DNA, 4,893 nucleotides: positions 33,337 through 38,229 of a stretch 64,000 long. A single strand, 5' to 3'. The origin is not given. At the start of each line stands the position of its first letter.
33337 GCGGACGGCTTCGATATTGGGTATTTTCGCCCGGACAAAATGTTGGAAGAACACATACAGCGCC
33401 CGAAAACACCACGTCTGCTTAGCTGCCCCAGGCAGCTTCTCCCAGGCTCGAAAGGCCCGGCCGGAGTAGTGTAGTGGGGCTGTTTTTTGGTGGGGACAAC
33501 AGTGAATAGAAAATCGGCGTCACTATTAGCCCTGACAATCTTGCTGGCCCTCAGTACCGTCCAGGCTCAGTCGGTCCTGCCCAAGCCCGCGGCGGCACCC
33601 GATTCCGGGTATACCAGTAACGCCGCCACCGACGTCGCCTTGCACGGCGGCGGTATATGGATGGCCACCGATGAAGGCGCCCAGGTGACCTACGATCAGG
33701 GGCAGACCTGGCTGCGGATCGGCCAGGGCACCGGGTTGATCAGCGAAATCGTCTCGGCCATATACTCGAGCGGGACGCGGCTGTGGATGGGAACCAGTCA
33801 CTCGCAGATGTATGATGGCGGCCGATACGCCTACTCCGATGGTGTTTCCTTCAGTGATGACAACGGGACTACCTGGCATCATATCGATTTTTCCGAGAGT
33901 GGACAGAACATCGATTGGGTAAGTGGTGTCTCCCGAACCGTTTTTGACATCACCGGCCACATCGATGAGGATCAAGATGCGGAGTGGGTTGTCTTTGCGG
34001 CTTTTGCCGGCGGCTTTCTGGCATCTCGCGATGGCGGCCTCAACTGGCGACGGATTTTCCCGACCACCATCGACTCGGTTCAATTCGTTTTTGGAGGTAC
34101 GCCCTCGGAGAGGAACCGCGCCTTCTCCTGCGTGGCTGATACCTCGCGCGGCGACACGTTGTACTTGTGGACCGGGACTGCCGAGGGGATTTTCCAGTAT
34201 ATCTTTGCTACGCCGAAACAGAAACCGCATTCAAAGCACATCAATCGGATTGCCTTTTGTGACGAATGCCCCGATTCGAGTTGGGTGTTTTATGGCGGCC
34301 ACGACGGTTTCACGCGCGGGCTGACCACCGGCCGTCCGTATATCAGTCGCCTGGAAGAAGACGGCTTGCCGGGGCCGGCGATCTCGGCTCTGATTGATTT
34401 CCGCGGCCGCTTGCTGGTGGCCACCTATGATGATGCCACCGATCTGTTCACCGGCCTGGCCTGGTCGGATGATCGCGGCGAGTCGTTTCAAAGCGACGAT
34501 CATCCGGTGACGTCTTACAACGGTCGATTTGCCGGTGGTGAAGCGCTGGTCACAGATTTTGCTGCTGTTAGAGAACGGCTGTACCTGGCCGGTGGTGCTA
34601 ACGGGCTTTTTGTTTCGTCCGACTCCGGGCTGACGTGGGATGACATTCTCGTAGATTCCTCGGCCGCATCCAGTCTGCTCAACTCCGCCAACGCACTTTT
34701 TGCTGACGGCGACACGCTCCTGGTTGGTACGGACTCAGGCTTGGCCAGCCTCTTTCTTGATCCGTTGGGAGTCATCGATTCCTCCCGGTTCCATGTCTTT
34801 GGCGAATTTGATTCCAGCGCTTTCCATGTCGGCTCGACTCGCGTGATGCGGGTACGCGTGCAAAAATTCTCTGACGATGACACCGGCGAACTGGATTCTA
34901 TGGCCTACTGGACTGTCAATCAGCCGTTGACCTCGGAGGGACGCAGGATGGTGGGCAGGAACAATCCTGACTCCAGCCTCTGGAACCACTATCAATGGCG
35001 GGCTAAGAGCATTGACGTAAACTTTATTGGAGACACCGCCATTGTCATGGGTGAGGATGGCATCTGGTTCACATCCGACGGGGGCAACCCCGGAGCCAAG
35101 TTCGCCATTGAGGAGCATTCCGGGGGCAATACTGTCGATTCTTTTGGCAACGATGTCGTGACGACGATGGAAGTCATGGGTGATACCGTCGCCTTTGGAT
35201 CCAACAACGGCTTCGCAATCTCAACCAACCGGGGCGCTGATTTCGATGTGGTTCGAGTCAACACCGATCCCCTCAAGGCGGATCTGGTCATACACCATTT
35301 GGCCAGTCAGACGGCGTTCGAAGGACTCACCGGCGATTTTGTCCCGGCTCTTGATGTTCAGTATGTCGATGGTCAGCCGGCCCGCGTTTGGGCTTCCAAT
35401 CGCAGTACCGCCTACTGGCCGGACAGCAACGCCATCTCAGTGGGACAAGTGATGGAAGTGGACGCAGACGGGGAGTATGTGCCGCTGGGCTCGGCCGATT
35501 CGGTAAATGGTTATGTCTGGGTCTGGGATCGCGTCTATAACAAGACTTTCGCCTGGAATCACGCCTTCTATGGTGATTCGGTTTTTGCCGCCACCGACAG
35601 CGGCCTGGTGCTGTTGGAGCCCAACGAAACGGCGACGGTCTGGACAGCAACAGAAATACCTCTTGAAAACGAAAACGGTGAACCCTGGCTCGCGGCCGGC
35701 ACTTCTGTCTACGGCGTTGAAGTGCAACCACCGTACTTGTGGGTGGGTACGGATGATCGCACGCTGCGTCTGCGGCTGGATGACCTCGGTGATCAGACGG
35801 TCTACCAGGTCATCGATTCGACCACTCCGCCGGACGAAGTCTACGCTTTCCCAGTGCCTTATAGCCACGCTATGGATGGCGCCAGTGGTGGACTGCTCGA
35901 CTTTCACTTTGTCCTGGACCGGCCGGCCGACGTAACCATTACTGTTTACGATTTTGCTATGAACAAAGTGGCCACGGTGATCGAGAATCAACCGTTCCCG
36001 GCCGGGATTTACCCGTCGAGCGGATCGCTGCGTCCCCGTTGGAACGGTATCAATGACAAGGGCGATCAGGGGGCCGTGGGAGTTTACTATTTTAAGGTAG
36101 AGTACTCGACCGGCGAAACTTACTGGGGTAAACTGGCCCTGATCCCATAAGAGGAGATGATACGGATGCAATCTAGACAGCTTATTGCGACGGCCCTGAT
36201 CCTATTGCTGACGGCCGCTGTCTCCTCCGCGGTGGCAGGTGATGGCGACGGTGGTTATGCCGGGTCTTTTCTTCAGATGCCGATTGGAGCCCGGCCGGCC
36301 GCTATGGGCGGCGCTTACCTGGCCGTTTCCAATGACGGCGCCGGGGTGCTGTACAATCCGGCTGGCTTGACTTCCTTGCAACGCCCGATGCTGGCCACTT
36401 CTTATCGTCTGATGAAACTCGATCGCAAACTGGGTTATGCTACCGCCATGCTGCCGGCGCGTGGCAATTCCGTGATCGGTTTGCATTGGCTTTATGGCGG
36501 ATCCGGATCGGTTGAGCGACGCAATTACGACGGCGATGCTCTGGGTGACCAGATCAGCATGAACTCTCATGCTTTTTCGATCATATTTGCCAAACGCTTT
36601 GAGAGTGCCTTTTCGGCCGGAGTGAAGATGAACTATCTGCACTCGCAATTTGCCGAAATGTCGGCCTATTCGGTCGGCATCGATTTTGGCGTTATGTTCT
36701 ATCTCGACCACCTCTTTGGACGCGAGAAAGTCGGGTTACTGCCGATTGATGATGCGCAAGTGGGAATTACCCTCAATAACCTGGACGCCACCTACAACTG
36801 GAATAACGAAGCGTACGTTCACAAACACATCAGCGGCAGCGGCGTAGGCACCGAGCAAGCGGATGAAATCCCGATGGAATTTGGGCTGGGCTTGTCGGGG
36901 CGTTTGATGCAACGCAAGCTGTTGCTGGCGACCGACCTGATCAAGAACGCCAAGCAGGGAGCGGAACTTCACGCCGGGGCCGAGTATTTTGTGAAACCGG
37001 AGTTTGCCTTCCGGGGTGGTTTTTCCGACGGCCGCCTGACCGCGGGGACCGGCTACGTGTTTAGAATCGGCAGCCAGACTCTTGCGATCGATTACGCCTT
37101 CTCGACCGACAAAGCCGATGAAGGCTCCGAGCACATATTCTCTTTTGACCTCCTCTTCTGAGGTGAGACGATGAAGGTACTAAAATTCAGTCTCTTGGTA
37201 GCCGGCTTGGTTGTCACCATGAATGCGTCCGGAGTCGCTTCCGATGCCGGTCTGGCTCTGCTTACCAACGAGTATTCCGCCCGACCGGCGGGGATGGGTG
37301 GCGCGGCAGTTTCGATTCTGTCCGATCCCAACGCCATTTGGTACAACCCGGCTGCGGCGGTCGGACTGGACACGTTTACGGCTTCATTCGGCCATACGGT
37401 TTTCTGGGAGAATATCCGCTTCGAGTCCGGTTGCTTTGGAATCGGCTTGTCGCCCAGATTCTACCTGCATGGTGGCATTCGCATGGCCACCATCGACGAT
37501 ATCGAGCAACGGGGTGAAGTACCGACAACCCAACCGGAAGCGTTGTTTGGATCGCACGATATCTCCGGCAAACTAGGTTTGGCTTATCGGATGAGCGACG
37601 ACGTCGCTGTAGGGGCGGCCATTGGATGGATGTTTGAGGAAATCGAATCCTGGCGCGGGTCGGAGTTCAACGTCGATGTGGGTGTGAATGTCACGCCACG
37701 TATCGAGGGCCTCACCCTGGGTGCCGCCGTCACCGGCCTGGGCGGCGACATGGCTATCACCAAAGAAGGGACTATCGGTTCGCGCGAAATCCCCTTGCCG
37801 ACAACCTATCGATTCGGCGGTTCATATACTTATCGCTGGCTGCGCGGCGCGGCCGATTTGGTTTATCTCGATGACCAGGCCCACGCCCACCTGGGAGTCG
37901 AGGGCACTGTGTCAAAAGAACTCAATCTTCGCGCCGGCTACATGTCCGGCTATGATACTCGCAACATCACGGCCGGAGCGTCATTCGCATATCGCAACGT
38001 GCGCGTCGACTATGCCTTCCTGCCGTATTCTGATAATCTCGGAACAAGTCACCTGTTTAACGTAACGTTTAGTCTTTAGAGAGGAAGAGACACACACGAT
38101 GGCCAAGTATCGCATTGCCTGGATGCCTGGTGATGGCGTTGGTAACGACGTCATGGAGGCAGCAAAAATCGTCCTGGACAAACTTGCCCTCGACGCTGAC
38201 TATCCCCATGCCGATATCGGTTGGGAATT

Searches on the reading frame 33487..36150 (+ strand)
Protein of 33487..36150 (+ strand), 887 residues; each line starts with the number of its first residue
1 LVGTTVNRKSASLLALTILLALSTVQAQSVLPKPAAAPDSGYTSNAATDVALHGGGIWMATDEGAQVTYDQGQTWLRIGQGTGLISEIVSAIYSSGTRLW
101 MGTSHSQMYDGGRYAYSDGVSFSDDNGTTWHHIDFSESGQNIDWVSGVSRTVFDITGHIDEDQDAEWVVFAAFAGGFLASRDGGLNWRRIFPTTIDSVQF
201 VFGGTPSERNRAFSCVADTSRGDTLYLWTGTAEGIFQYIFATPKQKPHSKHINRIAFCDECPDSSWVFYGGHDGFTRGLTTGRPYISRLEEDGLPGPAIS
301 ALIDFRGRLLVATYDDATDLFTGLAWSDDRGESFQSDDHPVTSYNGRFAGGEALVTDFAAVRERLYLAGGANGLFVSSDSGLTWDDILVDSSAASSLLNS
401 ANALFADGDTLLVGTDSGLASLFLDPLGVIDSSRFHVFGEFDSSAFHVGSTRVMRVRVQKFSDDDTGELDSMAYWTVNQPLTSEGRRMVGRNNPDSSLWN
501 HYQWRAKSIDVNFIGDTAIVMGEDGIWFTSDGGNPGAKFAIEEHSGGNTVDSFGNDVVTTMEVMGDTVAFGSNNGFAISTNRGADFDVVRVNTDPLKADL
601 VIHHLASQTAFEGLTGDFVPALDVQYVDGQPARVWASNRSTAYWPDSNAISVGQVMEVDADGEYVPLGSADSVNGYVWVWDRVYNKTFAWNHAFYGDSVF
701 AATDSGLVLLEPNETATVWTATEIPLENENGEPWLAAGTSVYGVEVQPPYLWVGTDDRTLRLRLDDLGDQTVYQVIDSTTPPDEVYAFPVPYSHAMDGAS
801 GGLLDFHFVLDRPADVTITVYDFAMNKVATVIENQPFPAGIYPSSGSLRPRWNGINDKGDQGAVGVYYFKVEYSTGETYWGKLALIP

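Call 16: search_protein_families(library=pfam, proteins=[window:33487-36150:+], max_evalue=0.001)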
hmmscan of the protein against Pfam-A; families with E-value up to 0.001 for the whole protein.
window:33487-36150:+ (887 aa): 1 family
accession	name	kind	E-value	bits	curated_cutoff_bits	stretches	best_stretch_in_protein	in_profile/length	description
PF13860.13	FlgD_ig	-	0.00015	22.1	27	1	801-876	9-78/79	FlgD Ig-like domain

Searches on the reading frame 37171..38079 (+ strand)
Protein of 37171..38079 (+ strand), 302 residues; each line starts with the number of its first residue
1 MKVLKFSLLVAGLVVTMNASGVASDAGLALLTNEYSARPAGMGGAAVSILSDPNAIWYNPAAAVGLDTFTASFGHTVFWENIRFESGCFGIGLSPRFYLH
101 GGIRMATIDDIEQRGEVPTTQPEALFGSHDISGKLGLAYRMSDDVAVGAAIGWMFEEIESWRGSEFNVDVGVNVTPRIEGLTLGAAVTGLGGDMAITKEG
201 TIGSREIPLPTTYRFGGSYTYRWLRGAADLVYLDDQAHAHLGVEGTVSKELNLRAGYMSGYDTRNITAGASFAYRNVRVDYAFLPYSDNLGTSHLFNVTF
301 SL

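Call 16: search_protein_families(library=pfam, proteins=[window:37171-38079:+], max_evalue=0.001)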
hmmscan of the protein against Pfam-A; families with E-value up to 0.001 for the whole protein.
window:37171-38079:+ (302 aa): 1 family
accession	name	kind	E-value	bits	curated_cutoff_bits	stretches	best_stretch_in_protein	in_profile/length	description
PF03349.22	Toluene_X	-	0.0006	18.8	29.7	0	20-77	5-61/421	Outer membrane protein transport protein (OMPP1/FadL/TodX)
